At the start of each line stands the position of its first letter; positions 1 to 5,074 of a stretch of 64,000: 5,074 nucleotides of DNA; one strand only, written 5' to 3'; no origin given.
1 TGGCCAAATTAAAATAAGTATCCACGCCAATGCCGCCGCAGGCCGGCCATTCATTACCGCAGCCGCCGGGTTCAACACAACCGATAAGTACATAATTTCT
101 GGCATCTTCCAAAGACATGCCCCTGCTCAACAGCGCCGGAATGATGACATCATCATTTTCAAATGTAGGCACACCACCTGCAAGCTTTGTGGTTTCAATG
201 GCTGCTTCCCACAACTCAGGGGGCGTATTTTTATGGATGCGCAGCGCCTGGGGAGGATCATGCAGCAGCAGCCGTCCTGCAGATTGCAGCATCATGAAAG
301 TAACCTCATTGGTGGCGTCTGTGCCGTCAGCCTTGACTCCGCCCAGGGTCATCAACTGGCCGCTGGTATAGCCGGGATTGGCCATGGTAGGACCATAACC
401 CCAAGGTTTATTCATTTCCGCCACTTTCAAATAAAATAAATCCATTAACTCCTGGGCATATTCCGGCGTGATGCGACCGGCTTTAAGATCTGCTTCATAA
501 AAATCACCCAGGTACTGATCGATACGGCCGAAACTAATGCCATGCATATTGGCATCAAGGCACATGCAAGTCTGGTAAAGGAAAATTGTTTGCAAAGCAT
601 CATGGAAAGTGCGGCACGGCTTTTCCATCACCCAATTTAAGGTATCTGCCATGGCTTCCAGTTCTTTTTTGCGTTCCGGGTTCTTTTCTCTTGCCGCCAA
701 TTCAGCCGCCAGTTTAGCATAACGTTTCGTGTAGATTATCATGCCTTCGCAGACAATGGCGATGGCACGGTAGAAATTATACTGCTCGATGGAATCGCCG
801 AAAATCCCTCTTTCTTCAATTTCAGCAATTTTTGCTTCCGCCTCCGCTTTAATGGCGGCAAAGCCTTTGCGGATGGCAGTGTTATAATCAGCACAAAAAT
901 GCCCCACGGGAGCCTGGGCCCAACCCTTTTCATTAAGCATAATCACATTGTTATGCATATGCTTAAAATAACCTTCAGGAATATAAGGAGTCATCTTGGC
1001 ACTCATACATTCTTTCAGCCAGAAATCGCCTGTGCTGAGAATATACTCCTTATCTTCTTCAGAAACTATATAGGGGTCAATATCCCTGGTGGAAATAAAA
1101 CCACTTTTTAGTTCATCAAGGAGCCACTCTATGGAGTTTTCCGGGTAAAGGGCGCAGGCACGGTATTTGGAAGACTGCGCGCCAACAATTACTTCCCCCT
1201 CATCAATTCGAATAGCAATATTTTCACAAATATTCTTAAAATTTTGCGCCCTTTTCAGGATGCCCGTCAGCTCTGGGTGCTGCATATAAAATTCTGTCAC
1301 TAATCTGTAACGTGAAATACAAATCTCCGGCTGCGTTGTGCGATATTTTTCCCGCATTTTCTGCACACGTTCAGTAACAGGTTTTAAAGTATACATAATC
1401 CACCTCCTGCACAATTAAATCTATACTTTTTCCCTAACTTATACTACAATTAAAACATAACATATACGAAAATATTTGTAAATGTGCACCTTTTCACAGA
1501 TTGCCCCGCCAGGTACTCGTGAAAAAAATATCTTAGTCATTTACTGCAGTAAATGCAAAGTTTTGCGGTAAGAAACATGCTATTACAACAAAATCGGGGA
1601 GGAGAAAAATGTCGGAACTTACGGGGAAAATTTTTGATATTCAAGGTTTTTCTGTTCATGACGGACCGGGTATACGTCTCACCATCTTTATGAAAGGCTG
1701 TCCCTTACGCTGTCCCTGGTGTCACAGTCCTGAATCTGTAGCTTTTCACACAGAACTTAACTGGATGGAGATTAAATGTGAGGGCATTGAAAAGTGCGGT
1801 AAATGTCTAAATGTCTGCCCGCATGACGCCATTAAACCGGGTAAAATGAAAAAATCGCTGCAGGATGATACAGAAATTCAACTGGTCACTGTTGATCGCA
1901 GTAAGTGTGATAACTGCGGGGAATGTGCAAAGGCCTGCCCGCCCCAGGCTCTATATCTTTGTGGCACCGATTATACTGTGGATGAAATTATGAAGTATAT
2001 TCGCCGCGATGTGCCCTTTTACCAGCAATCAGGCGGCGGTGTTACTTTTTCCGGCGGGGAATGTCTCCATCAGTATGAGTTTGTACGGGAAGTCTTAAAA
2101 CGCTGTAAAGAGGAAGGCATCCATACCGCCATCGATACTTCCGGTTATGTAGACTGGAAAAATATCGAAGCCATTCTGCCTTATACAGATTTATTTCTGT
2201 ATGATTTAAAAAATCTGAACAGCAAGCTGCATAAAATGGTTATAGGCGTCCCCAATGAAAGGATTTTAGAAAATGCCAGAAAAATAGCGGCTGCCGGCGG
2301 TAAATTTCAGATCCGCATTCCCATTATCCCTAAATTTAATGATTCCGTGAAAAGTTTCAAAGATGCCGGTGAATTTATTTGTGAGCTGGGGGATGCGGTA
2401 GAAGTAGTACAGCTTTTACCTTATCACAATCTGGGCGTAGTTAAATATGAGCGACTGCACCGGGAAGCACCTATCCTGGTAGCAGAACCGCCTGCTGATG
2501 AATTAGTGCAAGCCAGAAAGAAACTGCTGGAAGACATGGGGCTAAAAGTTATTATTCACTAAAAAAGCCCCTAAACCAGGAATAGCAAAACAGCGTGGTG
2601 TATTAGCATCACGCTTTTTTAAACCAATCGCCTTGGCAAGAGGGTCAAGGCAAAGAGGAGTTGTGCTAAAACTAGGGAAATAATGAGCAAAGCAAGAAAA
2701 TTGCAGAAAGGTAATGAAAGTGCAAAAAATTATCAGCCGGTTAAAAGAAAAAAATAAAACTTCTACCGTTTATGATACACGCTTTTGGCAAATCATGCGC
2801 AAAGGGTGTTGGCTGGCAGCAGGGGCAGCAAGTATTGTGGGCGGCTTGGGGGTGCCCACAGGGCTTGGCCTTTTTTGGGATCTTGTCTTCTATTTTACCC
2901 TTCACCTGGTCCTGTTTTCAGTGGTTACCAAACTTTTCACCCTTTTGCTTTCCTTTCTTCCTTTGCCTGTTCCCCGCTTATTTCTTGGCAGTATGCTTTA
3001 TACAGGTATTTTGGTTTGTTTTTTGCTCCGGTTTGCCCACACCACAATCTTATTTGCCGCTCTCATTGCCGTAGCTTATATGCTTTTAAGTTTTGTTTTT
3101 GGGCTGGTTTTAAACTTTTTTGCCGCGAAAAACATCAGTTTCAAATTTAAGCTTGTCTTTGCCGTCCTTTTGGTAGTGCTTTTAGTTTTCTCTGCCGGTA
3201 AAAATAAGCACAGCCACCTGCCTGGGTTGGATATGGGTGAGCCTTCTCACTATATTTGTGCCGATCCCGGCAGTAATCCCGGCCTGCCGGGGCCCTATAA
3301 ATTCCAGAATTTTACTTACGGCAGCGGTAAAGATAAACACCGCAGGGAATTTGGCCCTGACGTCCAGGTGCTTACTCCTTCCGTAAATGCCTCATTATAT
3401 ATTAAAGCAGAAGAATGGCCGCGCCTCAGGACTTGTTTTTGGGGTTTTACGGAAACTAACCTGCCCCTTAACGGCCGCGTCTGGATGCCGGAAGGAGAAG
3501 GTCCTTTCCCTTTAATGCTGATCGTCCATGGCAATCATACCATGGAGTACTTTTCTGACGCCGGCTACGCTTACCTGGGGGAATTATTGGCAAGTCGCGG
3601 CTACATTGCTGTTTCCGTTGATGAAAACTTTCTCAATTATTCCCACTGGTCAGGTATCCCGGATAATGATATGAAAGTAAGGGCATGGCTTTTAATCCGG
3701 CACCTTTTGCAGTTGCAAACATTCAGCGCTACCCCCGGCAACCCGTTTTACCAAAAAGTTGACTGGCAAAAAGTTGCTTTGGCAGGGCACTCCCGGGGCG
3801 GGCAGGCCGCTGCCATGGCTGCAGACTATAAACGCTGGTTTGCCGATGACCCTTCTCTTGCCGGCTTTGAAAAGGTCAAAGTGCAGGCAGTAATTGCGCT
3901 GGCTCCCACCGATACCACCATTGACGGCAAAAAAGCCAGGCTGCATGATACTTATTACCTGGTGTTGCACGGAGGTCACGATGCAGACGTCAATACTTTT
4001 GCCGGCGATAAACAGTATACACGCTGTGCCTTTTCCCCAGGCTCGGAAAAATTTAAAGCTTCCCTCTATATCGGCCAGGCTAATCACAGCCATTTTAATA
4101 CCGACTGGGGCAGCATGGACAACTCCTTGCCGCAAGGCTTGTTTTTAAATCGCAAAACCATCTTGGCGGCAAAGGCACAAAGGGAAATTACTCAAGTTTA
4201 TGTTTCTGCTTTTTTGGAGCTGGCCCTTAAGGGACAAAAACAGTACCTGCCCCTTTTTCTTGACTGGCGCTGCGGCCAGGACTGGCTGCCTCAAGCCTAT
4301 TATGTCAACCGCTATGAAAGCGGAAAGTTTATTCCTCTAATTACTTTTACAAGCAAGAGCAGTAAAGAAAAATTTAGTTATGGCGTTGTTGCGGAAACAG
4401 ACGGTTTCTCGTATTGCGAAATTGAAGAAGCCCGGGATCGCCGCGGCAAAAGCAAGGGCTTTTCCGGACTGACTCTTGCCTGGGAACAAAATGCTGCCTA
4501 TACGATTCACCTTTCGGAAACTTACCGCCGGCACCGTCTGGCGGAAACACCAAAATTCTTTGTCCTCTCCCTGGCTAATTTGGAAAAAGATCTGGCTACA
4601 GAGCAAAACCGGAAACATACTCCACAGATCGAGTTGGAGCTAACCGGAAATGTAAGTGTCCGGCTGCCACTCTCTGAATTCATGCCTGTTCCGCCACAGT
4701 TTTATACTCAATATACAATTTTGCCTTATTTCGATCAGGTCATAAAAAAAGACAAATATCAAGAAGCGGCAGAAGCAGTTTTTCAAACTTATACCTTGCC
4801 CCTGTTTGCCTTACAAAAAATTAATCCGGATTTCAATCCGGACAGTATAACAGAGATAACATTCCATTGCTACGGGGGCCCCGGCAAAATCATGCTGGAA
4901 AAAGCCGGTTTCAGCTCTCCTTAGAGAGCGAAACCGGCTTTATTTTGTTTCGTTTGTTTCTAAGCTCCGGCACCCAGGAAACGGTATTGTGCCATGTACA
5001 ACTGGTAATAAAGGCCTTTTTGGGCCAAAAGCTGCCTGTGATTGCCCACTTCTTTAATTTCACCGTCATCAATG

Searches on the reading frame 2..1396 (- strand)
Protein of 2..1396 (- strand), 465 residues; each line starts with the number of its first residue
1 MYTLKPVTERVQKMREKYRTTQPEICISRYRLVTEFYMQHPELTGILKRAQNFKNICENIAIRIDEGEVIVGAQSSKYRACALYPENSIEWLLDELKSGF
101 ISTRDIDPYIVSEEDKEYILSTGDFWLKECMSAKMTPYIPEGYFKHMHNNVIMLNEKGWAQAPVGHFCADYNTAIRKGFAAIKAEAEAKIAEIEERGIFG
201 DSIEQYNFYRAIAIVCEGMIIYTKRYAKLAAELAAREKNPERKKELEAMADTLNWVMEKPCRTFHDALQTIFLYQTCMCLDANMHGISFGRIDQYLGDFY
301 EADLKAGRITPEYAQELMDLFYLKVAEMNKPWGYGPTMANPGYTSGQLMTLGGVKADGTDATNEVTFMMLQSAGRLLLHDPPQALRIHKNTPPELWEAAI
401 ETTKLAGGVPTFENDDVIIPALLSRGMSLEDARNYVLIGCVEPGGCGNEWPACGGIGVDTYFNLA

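Call 8: search_protein_families(library=pfam, proteins=[window:2-1396:-])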
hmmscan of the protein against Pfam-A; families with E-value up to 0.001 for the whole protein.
window:2-1396:- (465 aa): 1 family
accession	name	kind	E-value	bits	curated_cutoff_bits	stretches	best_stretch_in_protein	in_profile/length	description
PF02901.20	PFL-like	-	5.8e-123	412.2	24.3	1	8-453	2-443/647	Pyruvate formate lyase-like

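Call 9: search_protein_families(library=ncbifam, proteins=[window:2-1396:-], max_evalue=0.00001)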
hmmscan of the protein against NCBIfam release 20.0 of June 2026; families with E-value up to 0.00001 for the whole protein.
window:2-1396:- (465 aa): 9 families
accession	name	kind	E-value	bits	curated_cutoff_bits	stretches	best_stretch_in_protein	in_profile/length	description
TIGR01774.1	PFL2-3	subfamily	9.5e-91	305.2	678.2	1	7-450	2-439/786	formate C-acetyltransferase/glycerol dehydratase family glycyl radical enzyme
NF048009.1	SfplDhtHpfGKleb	equivalog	3.2e-89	300.1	1000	1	9-450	26-467/824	(2S)-3-sulfopropanediol dehydratase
TIGR04394.1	choline_CutC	equivalog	2.3e-85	287.7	1050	1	7-447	1-439/789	choline trimethylamine-lyase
NF048011.1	SfplDhtHpsGDes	equivalog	2e-78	264.6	1000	1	8-442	23-462/821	(2S)-3-sulfopropanediol dehydratase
NF043068.1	glycl_HYPD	equivalog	4.3e-68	230.1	1100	1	8-450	1-439/784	trans-4-hydroxy-L-proline dehydratase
NF007437.0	PRK09983.1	equivalog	5.8e-63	213.2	1109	1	8-443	2-422/765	formate C-acetyltransferase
NF033718.1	indole_decarb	equivalog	6.4e-52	176.8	1100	1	109-452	155-503/868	indoleacetate decarboxylase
NF033715.1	glycyl_HPDL_Lrg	equivalog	4.6e-44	150.5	1150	1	132-445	193-512/901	4-hydroxyphenylacetate decarboxylase large subunit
TIGR01255.1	pyr_form_ly_1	equivalog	2.6e-07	29.5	994.2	1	244-329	216-301/744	formate C-acetyltransferase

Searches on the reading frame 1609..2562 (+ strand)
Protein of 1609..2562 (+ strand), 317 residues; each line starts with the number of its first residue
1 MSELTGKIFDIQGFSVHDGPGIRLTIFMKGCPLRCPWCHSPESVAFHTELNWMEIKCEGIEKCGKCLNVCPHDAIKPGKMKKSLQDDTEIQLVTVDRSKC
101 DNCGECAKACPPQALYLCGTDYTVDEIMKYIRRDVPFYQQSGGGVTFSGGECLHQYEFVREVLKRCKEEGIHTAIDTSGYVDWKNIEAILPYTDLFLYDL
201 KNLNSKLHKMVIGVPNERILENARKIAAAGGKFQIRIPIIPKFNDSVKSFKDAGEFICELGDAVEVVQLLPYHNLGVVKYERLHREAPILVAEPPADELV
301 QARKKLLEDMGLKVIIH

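Call 8: search_protein_families(library=pfam, proteins=[window:1609-2562:+])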
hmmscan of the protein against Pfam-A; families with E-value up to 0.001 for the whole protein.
window:1609-2562:+ (317 aa): 11 families
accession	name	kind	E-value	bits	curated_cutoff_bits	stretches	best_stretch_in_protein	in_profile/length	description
PF04055.27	Radical_SAM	-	7.8e-20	72.1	29.5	1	120-246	26-157/166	Radical SAM superfamily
PF13353.11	Fer4_12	-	1.2e-12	48.8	22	2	99-187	18-98/137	4Fe-4S single cluster domain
PF12837.12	Fer4_6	-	7.1e-12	45.1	25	1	93-115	2-24/24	4Fe-4S binding domain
PF00037.32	Fer4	-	1e-11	44.6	21.1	2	93-115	1-23/24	4Fe-4S binding domain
PF12838.12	Fer4_7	-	5.8e-09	36.7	27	1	62-114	4-52/52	4Fe-4S dicluster domain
PF13187.11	Fer4_9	-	1.6e-06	28.5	27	1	62-114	4-51/52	4Fe-4S dicluster domain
PF13237.11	Fer4_10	-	2.5e-06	27.7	25.5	1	61-111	10-53/53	4Fe-4S dicluster domain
PF13484.11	Fer4_16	-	3e-06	28.4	30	0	62-83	4-23/66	4Fe-4S double cluster binding domain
PF12797.12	Fer4_2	-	5.5e-05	23.3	24.5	0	93-111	3-21/22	4Fe-4S binding domain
PF25160.1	LdpA_Fe-S-bd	-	0.00016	21.8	27.6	0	52-76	23-44/49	LdpA Fe-S cluster-binding domain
PF12800.12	Fer4_4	-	0.00049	20.7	24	0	98-111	2-15/17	4Fe-4S binding domain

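Call 9: search_protein_families(library=ncbifam, proteins=[window:1609-2562:+], max_evalue=0.00001)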
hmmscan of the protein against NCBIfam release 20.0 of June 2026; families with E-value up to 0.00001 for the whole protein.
window:1609-2562:+ (317 aa): 21 families
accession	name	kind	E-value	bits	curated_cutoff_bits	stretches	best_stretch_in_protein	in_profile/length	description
TIGR02494.1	PFLE_PFLC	subfamily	3e-103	345.1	174.35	1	8-311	1-293/293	glycyl-radical enzyme activating protein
NF043069.1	T4HPD_activ_SAM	equivalog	2.1e-100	336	425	1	6-316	2-297/299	trans-4-hydroxy-L-proline dehydratase activase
NF048010.1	SfplDhtActHpsHDes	equivalog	7.2e-92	307.4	430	1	4-302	4-293/298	(2S)-3-sulfopropanediol dehydratase activating enzyme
NF048008.1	SfplDhtActHpfHKleb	equivalog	7.9e-89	298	500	1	8-285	2-271/308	(2S)-3-sulfopropanediol dehydratase activating enzyme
NF033719.1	ind_deCO2_activ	equivalog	1.1e-87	294.1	425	1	6-316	1-302/302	indoleacetate decarboxylase activase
NF033717.2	HPDL_rSAM_activ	equivalog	1.6e-82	277.2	420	1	4-315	2-304/311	4-hydroxyphenylacetate decarboxylase activase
TIGR04395.1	cutC_activ_rSAM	equivalog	2.2e-81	273.5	360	1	5-298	4-288/309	choline TMA-lyase-activating enzyme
TIGR04003.1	rSAM_BssD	equivalog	6.8e-79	265.3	496.45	1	8-314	3-303/314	[benzylsuccinate synthase]-activating enzyme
TIGR02493.1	PFLA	equivalog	1.1e-60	205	231.75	2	119-309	43-234/235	pyruvate formate-lyase-activating protein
NF007483.0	PRK10076.1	equivalog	1.1e-58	198.7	326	2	98-316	71-290/292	[formate-C-acetyltransferase]-activating enzyme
NF008356.0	PRK11145.1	equivalog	1e-55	188.7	375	2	119-315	48-245/246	pyruvate formate lyase 1-activating protein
TIGR04041.1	activase_YjjW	hypoth_equivalog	6.3e-51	173.4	250.2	1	7-282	3-248/276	YjjW family glycine radical enzyme activase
TIGR02495.1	NrdG2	equivalog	1.3e-17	63.8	131.15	2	120-246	45-170/193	anaerobic ribonucleoside-triphosphate reductase activating protein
NF042909.1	FMH_DH_FwdF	exception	1.1e-10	41.2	375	1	48-130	8-87/336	tungsten-dependent formylmethanofuran dehydrogenase subunit FwdF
TIGR02491.1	NrdG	equivalog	1.2e-10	41.5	126.1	1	8-50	2-44/154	anaerobic ribonucleoside-triphosphate reductase activating protein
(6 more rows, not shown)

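Call 24: find_encoding_contigs(protein=window:1609-2562:+, flank=10000, max_places=4)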
Protein window:1609-2562:+ (317 aa): 19 contigs read that carry it; 4 places shown.
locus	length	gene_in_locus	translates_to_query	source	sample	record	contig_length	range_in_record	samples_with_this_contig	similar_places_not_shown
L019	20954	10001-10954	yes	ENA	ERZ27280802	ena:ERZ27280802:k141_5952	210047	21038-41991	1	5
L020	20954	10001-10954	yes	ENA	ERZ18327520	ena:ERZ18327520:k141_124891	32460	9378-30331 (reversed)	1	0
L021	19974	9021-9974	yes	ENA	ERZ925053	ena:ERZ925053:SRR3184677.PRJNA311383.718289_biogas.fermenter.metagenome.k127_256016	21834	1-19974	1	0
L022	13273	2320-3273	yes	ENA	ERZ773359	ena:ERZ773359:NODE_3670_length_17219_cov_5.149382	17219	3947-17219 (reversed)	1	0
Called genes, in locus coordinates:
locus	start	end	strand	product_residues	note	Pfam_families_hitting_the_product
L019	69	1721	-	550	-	PF00501:AMP-binding, PF13193:AMP-binding_C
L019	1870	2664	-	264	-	PF00005:ABC_tran, PF02463:SMC_N, PF13304:AAA_21 (faint)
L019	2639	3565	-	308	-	PF02653:BPD_transp_2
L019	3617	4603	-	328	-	PF04392:ABC_sub_bind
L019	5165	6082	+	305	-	PF00291:PALP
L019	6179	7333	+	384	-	PF06081:ArAE_1, PF13515:FUSC_2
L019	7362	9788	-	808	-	PF02901:PFL-like, PF01228:Gly_radical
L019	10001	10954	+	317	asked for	PF13237:Fer4_10 (faint), PF13484:Fer4_16 (faint), PF12838:Fer4_7, PF13187:Fer4_9 (weak), PF00037:Fer4 (weak), PF04055:Radical_SAM, PF12837:Fer4_6, PF13353:Fer4_12 (weak)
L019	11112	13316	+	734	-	PF07224:Chlorophyllase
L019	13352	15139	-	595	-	PF00664:ABC_membrane, PF00005:ABC_tran, PF02463:SMC_N (faint)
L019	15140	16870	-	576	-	PF00664:ABC_membrane, PF02463:SMC_N (faint), PF00005:ABC_tran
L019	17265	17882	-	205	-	PF00072:Response_reg, PF00196:GerE, PF08281:Sigma70_r4_2 (weak)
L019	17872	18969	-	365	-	PF07730:HisKA_3, PF02518:HATPase_c (weak)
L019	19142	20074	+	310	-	PF00005:ABC_tran, PF13304:AAA_21 (faint), PF13732:DrrA1-3_C (weak)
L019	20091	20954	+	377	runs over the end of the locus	PF12698:ABC2_membrane_3, PF01061:ABC2_membrane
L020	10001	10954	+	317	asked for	PF13237:Fer4_10 (faint), PF13484:Fer4_16 (faint), PF12838:Fer4_7, PF13187:Fer4_9 (weak), PF00037:Fer4 (weak), PF04055:Radical_SAM, PF12837:Fer4_6, PF13353:Fer4_12 (weak)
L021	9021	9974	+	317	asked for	PF13237:Fer4_10 (faint), PF13484:Fer4_16 (faint), PF12838:Fer4_7, PF13187:Fer4_9 (weak), PF00037:Fer4 (weak), PF04055:Radical_SAM, PF12837:Fer4_6, PF13353:Fer4_12 (weak)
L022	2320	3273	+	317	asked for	PF13237:Fer4_10 (faint), PF13484:Fer4_16 (faint), PF12838:Fer4_7, PF13187:Fer4_9 (weak), PF00037:Fer4 (weak), PF04055:Radical_SAM, PF12837:Fer4_6, PF13353:Fer4_12 (weak)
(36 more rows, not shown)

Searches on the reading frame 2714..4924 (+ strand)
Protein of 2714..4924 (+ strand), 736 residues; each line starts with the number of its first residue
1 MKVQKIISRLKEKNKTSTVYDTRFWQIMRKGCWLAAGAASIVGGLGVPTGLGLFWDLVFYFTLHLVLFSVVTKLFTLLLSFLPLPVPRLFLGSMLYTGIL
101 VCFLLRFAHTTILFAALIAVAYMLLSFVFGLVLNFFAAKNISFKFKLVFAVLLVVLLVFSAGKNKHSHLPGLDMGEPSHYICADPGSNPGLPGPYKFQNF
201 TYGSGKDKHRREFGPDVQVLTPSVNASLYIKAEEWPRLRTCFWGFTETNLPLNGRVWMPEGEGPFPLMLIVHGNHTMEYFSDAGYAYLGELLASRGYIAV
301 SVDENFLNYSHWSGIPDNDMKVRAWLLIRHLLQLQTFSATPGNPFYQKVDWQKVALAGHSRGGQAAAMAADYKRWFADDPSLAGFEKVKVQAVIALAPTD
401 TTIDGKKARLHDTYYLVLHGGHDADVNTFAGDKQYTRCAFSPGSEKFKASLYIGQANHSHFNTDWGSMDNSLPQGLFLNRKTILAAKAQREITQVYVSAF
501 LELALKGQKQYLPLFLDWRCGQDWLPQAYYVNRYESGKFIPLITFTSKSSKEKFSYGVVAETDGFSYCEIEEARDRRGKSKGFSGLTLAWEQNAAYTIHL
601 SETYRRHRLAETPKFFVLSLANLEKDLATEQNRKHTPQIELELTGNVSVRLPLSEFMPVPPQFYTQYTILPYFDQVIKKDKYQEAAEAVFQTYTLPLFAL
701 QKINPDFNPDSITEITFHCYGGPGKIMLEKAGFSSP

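Call 8: search_protein_families(library=pfam, proteins=[window:2714-4924:+])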
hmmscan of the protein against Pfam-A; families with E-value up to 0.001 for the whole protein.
window:2714-4924:+ (736 aa): 1 family
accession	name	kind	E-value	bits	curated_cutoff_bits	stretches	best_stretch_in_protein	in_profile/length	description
PF07224.18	Chlorophyllase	-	1e-08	34.8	26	1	255-402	32-156/301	Chlorophyllase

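Call 9: search_protein_families(library=ncbifam, proteins=[window:2714-4924:+], max_evalue=0.00001)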
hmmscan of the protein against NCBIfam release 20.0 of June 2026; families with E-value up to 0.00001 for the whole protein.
window:2714-4924:+ (736 aa): 0 families

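Call 74: search_solved_structures(query=window:2714-4924:+, max_evalue=0.01)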
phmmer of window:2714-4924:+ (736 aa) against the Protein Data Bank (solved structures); distinct sequences matched with E-value up to 0.01: 6.
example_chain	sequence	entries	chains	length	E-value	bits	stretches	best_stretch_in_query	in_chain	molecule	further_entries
9xg1_A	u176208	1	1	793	8.4e-14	54.2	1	281-516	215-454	Protein-asparaginase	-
7cwq_A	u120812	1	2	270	1.4e-06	30.3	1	253-401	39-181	DLH domain-containing protein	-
8ian_A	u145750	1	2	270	0.00027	22.8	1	253-371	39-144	PET hydrolase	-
8ibi_A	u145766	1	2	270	0.00069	21.5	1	253-371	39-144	PET hydrolase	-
8ibj_A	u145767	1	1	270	0.00084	21.2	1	253-371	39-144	PET hydrolase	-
8c65_A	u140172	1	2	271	0.0028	19.5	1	254-370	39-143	PBS(A) depolymerase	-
